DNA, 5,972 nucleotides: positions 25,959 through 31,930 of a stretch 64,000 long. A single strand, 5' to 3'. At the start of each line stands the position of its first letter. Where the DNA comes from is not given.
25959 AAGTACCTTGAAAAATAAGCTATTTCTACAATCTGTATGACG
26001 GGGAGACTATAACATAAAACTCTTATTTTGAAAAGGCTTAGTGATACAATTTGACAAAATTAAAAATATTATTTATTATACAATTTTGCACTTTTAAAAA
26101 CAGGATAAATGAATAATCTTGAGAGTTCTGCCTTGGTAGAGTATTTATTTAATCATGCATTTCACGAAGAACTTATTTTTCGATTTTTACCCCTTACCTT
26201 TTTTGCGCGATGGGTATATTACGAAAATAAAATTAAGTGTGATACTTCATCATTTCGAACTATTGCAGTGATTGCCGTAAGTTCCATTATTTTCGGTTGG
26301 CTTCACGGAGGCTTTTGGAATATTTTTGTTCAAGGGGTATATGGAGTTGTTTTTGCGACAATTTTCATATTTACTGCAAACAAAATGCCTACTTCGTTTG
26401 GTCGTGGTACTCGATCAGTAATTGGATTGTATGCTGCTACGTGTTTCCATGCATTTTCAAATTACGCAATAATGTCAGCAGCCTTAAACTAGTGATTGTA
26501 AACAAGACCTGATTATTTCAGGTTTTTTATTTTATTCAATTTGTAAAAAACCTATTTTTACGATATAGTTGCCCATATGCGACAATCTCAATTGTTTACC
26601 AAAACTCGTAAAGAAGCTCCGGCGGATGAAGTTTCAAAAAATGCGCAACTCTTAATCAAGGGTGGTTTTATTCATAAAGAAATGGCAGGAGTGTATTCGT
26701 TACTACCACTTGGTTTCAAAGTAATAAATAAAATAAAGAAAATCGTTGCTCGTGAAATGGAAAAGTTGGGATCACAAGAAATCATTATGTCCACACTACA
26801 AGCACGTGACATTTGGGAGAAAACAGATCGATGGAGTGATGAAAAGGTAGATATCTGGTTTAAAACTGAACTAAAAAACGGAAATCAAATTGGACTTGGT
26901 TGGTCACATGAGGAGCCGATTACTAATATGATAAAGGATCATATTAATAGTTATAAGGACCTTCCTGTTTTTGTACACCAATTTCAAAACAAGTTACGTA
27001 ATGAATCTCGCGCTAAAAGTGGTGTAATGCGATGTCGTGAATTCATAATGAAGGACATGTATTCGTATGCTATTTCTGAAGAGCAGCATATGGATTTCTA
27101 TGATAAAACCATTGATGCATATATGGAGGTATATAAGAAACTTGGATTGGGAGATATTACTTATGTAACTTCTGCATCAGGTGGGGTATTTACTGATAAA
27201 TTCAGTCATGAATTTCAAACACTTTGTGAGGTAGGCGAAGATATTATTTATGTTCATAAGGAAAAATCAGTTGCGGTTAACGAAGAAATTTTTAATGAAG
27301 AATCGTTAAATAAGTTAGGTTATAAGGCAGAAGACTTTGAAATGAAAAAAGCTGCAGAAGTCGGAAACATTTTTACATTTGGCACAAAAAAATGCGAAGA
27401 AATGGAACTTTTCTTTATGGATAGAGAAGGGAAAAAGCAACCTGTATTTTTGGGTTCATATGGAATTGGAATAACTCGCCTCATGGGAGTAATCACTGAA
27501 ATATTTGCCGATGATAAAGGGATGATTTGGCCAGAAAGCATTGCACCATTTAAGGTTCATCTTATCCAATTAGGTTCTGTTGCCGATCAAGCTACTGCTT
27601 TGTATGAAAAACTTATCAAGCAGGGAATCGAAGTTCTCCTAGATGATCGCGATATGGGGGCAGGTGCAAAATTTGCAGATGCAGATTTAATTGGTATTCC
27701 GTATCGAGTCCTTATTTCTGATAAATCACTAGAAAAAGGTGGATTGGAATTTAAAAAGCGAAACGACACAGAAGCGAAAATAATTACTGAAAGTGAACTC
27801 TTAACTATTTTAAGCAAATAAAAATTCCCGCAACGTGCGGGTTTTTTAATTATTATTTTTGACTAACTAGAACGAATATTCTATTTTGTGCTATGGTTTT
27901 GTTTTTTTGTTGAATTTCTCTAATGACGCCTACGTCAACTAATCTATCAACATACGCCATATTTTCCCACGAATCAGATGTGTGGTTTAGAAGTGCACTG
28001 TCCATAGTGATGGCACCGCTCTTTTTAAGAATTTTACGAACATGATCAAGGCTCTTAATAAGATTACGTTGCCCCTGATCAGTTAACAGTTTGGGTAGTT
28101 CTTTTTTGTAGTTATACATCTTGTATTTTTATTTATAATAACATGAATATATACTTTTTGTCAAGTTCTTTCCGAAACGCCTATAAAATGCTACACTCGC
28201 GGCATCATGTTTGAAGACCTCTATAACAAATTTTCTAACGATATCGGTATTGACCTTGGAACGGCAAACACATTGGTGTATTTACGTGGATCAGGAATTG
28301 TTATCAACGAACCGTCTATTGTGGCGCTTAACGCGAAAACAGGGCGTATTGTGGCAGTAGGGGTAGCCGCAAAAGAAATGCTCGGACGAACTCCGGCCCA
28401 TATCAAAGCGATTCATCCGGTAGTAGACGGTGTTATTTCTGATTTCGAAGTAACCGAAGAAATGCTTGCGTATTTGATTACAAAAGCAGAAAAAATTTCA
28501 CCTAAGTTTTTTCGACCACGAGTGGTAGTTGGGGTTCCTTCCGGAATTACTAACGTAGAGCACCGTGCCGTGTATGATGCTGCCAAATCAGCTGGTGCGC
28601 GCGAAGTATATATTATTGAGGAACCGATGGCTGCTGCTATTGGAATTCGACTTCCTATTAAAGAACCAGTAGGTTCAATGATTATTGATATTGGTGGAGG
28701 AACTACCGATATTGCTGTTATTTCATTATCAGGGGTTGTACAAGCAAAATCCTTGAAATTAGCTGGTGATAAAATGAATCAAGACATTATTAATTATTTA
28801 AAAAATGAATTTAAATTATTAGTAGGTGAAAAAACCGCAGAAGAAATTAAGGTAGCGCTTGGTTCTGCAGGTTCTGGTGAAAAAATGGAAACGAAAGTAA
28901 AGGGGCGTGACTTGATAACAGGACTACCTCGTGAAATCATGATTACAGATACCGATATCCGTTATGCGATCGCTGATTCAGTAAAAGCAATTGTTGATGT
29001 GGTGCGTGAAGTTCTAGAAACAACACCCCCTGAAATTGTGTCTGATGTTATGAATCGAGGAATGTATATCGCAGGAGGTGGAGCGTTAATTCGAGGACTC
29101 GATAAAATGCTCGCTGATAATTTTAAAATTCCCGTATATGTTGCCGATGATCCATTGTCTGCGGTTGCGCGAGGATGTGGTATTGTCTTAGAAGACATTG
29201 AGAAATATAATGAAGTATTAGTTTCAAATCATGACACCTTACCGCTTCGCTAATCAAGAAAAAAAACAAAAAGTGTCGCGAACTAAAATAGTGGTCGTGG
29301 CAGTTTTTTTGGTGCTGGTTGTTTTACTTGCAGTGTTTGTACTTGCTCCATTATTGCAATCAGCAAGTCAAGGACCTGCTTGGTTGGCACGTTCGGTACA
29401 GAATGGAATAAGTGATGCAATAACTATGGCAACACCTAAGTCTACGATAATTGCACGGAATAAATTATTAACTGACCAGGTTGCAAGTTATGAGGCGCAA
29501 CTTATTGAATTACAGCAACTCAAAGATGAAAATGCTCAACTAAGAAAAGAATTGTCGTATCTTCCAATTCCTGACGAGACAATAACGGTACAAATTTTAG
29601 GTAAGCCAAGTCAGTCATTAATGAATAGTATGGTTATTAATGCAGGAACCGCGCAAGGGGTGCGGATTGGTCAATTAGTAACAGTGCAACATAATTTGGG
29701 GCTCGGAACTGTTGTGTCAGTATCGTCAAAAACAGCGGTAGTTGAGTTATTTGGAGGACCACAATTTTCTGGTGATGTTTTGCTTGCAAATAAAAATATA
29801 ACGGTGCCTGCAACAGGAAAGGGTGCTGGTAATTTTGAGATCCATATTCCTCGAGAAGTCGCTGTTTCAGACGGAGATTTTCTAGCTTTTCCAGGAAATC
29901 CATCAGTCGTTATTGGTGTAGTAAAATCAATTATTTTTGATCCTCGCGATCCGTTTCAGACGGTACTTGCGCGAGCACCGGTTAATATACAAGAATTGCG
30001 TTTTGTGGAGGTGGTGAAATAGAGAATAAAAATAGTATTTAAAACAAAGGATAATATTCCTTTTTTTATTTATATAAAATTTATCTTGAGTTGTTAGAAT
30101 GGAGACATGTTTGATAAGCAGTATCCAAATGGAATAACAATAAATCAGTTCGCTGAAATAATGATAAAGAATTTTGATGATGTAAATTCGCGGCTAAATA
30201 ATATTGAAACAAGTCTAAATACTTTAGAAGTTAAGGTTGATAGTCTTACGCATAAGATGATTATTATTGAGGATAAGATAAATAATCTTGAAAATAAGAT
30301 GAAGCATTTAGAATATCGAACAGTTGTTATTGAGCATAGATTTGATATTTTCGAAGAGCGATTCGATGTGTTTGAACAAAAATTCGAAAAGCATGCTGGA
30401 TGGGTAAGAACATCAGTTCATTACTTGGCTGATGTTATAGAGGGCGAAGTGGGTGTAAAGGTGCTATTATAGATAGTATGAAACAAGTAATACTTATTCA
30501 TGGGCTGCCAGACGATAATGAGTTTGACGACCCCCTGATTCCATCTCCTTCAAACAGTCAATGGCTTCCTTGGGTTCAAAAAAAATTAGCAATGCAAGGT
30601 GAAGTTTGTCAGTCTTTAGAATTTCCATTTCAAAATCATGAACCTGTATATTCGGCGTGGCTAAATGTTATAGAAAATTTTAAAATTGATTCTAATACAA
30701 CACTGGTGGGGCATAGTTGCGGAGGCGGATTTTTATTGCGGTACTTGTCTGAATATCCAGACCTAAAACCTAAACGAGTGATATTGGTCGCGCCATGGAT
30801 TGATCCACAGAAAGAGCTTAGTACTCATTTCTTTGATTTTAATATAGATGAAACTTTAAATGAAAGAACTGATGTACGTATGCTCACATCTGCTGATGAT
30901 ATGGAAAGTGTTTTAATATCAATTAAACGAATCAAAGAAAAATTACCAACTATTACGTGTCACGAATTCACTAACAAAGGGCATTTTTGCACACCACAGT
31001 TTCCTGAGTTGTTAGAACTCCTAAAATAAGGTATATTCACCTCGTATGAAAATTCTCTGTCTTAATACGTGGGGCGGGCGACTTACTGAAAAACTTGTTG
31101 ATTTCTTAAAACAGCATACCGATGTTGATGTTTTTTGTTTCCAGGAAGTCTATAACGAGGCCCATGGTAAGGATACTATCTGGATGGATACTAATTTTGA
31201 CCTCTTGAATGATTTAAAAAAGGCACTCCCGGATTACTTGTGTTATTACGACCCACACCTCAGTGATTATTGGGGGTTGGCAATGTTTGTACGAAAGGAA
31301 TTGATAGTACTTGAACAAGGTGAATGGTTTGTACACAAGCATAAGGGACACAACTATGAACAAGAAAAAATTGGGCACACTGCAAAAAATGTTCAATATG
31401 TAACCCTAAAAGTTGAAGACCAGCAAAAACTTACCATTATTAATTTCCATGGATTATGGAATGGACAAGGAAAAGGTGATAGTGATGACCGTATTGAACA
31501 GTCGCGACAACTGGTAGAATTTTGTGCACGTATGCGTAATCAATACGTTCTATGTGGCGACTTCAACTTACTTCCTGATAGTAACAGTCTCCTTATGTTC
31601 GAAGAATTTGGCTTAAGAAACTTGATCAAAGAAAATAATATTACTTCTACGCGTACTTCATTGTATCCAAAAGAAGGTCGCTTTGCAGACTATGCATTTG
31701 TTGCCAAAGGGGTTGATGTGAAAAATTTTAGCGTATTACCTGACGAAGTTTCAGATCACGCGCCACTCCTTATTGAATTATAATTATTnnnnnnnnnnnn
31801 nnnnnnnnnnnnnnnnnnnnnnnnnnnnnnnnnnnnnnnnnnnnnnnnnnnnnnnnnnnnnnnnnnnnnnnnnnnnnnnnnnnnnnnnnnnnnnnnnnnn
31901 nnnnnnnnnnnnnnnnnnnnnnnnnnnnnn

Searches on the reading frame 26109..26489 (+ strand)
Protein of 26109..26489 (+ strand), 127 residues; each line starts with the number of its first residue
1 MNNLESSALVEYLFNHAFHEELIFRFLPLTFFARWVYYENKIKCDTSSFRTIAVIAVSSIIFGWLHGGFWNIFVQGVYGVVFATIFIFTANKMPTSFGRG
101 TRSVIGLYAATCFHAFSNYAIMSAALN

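Call 86: search_protein_families(library=pfam, proteins=[window:26109-26489:+], max_evalue=0.00001)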
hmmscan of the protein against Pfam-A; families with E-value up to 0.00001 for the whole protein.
window:26109-26489:+ (127 aa): 1 family
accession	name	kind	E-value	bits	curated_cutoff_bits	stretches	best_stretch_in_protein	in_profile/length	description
PF02517.21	Rce1-like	-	1.6e-07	31.9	22.4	1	12-119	11-92/93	Type II CAAX prenyl endopeptidase Rce1-like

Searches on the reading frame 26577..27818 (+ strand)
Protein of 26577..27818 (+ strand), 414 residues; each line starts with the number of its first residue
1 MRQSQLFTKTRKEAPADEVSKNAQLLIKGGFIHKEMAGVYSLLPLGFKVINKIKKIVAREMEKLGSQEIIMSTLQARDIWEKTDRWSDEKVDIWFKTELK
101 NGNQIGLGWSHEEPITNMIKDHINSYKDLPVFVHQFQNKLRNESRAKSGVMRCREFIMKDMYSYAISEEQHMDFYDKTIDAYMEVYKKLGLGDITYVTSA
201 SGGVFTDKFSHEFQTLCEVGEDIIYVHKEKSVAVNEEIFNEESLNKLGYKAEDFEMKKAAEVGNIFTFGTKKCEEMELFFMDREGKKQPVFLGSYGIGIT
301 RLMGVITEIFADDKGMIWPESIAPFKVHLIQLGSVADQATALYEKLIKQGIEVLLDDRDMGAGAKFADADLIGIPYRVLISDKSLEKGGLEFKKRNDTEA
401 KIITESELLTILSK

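Call 86: search_protein_families(library=pfam, proteins=[window:26577-27818:+], max_evalue=0.00001)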
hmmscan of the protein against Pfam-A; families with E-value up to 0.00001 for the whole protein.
window:26577-27818:+ (414 aa): 2 families
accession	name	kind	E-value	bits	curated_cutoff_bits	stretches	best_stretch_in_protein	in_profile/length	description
PF00587.30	tRNA-synt_2b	-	9.1e-27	94.7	29.3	1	95-309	1-178/179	tRNA synthetase class II core domain (G, H, P, S and T)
PF03129.25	HGTP_anticodon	-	1.3e-16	60.9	21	1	329-413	4-92/94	Anticodon binding domain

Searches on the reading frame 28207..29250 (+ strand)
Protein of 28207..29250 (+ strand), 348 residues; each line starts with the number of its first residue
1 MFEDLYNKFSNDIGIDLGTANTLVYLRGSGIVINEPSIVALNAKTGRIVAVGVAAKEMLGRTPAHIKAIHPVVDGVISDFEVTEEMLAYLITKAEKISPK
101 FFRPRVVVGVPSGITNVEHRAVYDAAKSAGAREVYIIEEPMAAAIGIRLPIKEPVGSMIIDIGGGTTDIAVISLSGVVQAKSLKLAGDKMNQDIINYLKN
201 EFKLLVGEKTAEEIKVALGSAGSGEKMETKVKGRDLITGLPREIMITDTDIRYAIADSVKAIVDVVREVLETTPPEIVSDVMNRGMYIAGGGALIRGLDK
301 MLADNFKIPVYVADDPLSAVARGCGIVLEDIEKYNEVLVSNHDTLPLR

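Call 86: search_protein_families(library=pfam, proteins=[window:28207-29250:+], max_evalue=0.00001)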
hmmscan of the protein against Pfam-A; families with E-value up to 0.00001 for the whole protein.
window:28207-29250:+ (348 aa): 3 families
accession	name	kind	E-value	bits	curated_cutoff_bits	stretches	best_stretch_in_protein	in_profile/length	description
PF06723.19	MreB_Mbl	-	2.6e-135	450.9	27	1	10-335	1-326/327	MreB/Mbl protein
PF00012.26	HSP70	-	1.4e-13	50.4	20.6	1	81-207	112-243/599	Hsp70 protein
PF14450.12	FtsA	-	9.2e-12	45.9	31.8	1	159-314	2-111/127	Cell division protein FtsA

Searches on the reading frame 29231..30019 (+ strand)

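Call 86: search_protein_families(library=pfam, proteins=[window:29231-30019:+], max_evalue=0.00001)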
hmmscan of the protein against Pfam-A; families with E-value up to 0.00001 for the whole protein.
window:29231-30019:+ (263 aa): 1 family
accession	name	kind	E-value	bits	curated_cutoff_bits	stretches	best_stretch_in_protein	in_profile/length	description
PF04085.20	MreC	-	3.1e-14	53.4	28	1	123-263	2-147/147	Rod shape-determining protein MreC, barrel core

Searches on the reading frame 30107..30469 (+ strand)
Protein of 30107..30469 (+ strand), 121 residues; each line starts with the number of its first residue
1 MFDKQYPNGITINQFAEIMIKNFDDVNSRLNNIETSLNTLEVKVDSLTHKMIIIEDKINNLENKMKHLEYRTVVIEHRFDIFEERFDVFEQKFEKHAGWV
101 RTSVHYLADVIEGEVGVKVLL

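Call 86: search_protein_families(library=pfam, proteins=[window:30107-30469:+], max_evalue=0.00001)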
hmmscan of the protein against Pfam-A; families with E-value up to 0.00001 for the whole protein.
window:30107-30469:+ (121 aa): 2 families
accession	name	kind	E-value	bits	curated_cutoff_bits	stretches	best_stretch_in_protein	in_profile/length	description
PF10779.14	XhlA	-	7.3e-06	26.5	34.7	0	26-69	2-45/67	Haemolysin XhlA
PF00261.25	Tropomyosin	-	8.7e-06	25.8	38.6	1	24-96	149-221/242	Tropomyosin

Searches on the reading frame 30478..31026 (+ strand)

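Call 86: search_protein_families(library=pfam, proteins=[window:30478-31026:+], max_evalue=0.00001)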
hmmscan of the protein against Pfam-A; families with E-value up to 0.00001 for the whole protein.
window:30478-31026:+ (183 aa): 2 families
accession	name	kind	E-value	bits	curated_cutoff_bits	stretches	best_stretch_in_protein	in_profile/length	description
PF00561.26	Abhydrolase_1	-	8.7e-07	29.3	25.8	1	58-113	55-108/245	alpha/beta hydrolase fold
PF12146.15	Hydrolase_4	-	2.5e-06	27.4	27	1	71-117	75-120/239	Serine aminopeptidase, S33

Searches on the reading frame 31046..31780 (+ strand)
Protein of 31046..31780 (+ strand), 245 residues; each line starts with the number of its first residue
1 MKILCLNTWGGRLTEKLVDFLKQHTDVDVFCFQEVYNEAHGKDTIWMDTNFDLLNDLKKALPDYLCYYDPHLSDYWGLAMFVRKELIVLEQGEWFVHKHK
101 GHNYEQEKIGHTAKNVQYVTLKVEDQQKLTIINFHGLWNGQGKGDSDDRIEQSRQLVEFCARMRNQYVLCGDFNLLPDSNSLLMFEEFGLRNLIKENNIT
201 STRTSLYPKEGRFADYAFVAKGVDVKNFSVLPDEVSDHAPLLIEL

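Call 86: search_protein_families(library=pfam, proteins=[window:31046-31780:+], max_evalue=0.00001)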
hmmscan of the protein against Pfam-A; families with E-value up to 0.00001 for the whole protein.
window:31046-31780:+ (245 aa): 1 family
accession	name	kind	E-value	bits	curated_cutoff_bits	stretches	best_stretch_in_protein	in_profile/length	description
PF03372.29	Exo_endo_phos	-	3.2e-17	63.5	24.5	1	6-238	3-225/225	Endonuclease/Exonuclease/phosphatase family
